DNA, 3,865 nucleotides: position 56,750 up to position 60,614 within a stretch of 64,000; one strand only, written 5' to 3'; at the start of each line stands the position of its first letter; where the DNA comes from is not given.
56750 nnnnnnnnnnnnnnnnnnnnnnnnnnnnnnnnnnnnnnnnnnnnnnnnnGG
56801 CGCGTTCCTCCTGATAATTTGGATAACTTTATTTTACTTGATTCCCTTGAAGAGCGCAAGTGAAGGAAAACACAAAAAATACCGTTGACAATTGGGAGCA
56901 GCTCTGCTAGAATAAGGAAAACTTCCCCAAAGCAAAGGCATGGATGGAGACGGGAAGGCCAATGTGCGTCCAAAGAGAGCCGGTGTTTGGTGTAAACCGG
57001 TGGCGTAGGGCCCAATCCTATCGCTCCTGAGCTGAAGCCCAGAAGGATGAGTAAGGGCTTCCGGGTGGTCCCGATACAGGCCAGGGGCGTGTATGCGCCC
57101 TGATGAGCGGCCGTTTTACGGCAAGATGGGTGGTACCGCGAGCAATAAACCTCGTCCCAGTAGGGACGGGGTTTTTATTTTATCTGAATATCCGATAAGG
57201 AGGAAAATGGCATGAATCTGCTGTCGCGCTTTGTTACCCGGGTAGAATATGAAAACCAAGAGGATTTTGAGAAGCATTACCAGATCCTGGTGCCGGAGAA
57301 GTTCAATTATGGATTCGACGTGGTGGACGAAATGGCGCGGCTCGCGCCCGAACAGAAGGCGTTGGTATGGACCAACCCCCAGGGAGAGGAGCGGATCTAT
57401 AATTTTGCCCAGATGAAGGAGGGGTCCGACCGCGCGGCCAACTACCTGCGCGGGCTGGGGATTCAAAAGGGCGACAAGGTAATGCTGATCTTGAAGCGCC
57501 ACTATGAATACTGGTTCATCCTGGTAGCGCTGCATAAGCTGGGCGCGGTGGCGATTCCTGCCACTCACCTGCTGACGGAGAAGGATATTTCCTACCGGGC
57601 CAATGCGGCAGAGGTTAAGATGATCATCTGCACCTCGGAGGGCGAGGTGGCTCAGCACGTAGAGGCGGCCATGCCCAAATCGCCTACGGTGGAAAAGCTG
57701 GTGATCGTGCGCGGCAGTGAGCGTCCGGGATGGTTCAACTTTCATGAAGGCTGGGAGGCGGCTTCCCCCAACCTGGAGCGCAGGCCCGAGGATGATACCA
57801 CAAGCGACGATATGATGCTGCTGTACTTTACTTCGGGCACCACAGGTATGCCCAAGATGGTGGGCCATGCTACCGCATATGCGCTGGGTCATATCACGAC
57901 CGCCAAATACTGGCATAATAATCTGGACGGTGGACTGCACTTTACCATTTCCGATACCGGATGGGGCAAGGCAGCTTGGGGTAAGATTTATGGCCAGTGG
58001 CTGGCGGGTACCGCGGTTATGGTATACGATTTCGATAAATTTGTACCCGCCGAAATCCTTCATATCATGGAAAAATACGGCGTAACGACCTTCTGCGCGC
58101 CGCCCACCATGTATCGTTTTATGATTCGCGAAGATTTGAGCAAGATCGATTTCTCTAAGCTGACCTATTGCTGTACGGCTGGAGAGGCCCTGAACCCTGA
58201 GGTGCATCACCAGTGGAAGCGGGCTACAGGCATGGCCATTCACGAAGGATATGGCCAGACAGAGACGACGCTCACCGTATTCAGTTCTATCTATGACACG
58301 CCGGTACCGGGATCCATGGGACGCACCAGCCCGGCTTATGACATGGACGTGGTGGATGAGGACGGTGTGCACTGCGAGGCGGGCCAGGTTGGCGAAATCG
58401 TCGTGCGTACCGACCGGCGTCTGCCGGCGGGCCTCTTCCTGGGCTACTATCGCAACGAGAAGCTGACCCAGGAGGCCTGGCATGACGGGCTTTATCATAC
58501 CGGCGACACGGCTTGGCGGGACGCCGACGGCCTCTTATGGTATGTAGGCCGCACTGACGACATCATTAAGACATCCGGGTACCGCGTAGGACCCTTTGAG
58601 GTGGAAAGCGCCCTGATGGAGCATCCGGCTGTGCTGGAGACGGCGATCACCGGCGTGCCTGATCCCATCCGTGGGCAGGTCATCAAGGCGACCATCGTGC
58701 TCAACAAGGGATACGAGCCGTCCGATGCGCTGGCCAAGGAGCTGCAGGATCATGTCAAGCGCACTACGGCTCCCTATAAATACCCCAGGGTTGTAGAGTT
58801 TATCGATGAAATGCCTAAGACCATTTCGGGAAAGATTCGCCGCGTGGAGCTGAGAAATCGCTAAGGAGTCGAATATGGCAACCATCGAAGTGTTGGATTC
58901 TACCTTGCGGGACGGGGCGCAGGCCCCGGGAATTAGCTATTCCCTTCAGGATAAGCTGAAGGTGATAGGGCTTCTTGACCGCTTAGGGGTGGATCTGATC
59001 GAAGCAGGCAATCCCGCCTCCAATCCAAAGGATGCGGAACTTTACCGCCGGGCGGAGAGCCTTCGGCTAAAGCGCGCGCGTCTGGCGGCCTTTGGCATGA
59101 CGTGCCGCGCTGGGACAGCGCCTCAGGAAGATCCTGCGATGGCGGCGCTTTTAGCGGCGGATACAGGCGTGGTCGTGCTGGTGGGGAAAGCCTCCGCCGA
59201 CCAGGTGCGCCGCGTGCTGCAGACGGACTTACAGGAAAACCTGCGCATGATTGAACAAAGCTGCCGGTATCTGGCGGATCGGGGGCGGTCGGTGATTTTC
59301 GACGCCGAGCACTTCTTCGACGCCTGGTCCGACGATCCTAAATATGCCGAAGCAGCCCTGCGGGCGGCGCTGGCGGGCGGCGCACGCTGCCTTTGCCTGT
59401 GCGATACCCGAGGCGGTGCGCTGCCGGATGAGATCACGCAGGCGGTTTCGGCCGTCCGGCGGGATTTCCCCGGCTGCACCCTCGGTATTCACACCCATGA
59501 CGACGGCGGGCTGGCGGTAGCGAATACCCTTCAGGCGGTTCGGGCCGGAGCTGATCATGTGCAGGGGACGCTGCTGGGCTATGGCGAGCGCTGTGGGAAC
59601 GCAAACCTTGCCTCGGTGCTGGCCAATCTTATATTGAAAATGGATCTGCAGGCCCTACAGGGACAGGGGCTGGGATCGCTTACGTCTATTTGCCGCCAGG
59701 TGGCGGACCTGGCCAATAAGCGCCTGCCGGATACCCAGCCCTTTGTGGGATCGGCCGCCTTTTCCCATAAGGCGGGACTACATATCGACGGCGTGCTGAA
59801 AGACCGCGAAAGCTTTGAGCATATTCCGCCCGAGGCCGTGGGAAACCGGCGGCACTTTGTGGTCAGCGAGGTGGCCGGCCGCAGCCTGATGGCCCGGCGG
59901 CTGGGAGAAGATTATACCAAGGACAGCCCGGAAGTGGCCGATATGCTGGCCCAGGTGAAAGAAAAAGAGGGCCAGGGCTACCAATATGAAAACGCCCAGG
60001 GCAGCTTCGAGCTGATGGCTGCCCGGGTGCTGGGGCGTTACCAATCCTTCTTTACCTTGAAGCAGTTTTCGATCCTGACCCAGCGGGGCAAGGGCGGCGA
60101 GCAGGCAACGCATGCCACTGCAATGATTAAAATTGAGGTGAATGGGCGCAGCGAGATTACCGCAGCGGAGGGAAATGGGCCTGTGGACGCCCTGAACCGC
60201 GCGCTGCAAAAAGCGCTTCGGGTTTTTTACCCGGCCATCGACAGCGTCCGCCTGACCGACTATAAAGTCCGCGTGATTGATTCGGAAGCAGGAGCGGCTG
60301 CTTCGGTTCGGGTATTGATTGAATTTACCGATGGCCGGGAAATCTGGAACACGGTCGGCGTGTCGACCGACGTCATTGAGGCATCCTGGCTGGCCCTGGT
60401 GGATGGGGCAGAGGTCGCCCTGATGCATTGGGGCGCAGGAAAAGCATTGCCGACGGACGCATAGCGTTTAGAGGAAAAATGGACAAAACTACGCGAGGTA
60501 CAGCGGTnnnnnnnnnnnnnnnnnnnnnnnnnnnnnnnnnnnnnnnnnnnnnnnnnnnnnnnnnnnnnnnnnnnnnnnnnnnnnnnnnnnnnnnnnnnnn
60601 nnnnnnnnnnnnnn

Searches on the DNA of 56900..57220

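Call 67: search_rna_families(source=window, start=56900, end=57220, threshold=gathering, show_alignments=1)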
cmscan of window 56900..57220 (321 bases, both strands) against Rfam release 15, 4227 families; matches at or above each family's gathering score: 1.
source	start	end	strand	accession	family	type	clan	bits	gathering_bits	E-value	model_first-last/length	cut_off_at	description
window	56932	57162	+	RF00230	T-box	Cis-reg; leader;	-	101.4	93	1.7e-23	1-219/219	no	T-box leader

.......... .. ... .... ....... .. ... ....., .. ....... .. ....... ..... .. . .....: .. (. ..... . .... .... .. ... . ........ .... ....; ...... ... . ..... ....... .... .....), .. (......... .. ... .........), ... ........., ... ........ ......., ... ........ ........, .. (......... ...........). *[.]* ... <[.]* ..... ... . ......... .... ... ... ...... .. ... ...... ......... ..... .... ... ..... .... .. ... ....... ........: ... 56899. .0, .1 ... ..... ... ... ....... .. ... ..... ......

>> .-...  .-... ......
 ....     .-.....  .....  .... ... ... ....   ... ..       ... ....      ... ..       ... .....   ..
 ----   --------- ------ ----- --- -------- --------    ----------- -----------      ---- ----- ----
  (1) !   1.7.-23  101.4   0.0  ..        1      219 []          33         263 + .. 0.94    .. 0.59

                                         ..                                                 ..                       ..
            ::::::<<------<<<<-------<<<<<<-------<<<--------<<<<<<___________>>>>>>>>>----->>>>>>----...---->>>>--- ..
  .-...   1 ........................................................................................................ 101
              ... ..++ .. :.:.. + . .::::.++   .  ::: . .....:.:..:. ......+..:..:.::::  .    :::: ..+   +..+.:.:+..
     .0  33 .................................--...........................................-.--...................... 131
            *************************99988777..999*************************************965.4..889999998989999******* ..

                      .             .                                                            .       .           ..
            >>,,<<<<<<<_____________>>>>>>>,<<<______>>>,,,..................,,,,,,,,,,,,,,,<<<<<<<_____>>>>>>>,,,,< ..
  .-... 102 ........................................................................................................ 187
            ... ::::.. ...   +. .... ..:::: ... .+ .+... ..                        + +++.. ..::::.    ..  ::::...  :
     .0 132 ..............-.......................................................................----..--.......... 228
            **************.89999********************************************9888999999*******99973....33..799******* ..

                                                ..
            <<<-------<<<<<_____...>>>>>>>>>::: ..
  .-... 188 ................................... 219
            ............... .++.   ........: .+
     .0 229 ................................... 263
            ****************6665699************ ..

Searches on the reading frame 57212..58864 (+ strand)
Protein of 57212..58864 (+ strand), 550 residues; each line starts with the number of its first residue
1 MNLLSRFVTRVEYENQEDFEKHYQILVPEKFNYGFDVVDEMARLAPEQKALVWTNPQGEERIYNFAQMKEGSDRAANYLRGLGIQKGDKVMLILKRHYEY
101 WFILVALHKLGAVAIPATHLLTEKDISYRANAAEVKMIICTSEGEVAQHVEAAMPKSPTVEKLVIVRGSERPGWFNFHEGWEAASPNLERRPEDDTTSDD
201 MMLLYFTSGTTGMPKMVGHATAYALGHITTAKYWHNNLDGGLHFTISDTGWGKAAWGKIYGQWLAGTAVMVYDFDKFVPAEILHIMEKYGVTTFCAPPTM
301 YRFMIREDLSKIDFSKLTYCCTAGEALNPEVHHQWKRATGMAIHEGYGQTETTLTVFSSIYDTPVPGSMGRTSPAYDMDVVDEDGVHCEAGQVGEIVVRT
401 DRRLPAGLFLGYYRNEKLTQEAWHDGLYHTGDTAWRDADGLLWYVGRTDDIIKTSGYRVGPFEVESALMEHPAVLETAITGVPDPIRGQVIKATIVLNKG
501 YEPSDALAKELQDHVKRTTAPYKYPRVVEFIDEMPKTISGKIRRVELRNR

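Call 66: search_protein_families(library=ncbifam, proteins=[window:57212-58864:+], max_evalue=1e-10)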
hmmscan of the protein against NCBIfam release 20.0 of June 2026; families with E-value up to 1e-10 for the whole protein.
window:57212-58864:+ (550 aa): 93 families (the best 25 are shown)
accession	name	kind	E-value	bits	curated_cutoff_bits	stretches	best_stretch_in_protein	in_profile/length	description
NF047394.1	AcylCoAsynMbcS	equivalog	1.4e-134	449.6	850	1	24-549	5-518/525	acyl-CoA synthetase MbcS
NF003313.0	PRK04319.1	equivalog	9.4e-112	374.1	729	1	15-548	27-558/574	acetate--CoA ligase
NF004837.0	PRK06187.1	subfamily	6.2e-95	318.4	476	1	37-549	13-520/531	long-chain-fatty-acid--CoA ligase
TIGR02188.1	Ac_CoA_lig_AcsA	equivalog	6.8e-82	275.7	724.95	1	15-548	40-602/629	acetate--CoA ligase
NF001208.0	PRK00174.1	subfamily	2.3e-79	267.4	657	1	20-548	66-617/649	acetate--CoA ligase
TIGR02262.1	benz_CoA_lig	subfamily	1.1e-76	258.6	375.25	1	30-549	2-507/508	benzoate-CoA ligase family protein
NF006182.0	PRK08316.1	subfamily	2.2e-71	241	663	1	37-550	16-516/523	fatty acyl-CoA synthetase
NF006181.0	PRK08314.1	subfamily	1.1e-66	225.3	705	1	181-547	186-550/563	long-chain-fatty-acid--CoA ligase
NF004808.0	PRK06155.1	equivalog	1.8e-65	221.2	722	1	59-549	43-520/542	ATP-dependent acyl-CoA ligase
TIGR03098.1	ligase_PEP_1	hypoth_equivalog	1.2e-64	218.7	592.35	1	41-549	9-516/517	acyl-CoA ligase (AMP-forming), exosortase A system-associated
NF005676.0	PRK07470.1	equivalog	1.6e-63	215.2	774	1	37-549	25-527/544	acyl-CoA synthetase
NF007815.0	PRK10524.1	equivalog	2.9e-61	207.8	955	1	27-546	48-598/629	propionate--CoA ligase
NF005714.0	PRK07529.1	subfamily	1.2e-60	205.6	632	1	35-549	33-574/640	acyl-CoA synthetase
NF005947.1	PRK08008.1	equivalog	1.4e-60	205.3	651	1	37-547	12-517/518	crotonobetaine/carnitine-CoA ligase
NF005702.0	PRK07514.1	subfamily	2.7e-60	204.2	558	1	57-549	24-498/506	malonyl-CoA synthase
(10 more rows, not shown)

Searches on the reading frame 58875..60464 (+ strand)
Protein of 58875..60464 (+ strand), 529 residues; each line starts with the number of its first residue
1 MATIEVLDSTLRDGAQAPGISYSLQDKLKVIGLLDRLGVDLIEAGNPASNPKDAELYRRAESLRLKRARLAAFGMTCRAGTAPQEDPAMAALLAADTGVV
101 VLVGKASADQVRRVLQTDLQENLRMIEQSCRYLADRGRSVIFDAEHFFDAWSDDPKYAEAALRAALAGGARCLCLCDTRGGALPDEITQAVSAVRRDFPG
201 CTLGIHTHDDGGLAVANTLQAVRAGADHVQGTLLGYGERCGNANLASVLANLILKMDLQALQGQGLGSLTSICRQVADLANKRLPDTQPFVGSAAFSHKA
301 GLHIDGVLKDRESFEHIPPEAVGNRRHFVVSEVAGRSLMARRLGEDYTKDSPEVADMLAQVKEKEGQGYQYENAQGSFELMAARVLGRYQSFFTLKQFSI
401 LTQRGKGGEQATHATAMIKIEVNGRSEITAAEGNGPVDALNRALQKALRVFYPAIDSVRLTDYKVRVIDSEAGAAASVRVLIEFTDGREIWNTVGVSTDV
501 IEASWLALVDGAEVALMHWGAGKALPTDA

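Call 66: search_protein_families(library=ncbifam, proteins=[window:58875-60464:+], max_evalue=1e-10)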
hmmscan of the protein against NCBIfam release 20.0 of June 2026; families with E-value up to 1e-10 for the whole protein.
window:58875-60464:+ (529 aa): 17 families
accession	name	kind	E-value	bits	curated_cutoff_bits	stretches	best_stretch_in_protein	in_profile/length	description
TIGR00977.1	citramal_synth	equivalog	1.3e-173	578.1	450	1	4-518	2-519/526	citramalate synthase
NF002085.0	PRK00915.1-2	subfamily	8.2e-80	268.9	517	1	2-514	12-498/504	2-isopropylmalate synthase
NF002086.0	PRK00915.1-3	equivalog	7.8e-74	249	532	1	3-512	6-498/516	2-isopropylmalate synthase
TIGR00973.1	leuA_bact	equivalog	9e-70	235.5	598.7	1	4-510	2-491/494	2-isopropylmalate synthase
NF002084.0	PRK00915.1-1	equivalog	2.9e-64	217.5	748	1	4-510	5-494/523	2-isopropylmalate synthase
NF002088.0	PRK00915.1-5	equivalog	2.3e-63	214.4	697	1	1-513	1-496/514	2-isopropylmalate synthase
NF002087.0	PRK00915.1-4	equivalog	1.3e-59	202.1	729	1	5-510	8-497/516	2-isopropylmalate synthase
TIGR02090.1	LEU1_arch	subfamily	4.9e-59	200.3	484.75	1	4-369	1-352/363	isopropylmalate/citramalate/homocitrate synthases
TIGR02146.1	LysS_fung_arch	equivalog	9.9e-59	199.3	413.55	1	6-362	1-343/344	homocitrate synthase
TIGR02660.1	nifV_homocitr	equivalog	3e-58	197.9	462.9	1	5-363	3-347/365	homocitrate synthase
NF041069.1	IPMS_Sufob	equivalog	2.8e-49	168.4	600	1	5-371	2-356/371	isopropylmalate synthase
NF042433.1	CitmalDyn_Leptosp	equivalog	1.9e-42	145.5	950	1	3-500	7-495/514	(R)-citramalate synthase CimA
NF042434.1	IPMS_Lepto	equivalog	6.4e-35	120.8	500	1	4-312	6-310/374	2-isopropylmalate synthase LeuA2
NF002991.1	PRK03739.1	subfamily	1.4e-27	96.6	455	1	202-511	236-547/550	2-isopropylmalate synthase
NF006049.0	PRK08195.1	subfamily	1.6e-21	76.8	229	1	167-257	159-249/344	4-hyroxy-2-oxovalerate/4-hydroxy-2-oxopentanoic acid aldolase,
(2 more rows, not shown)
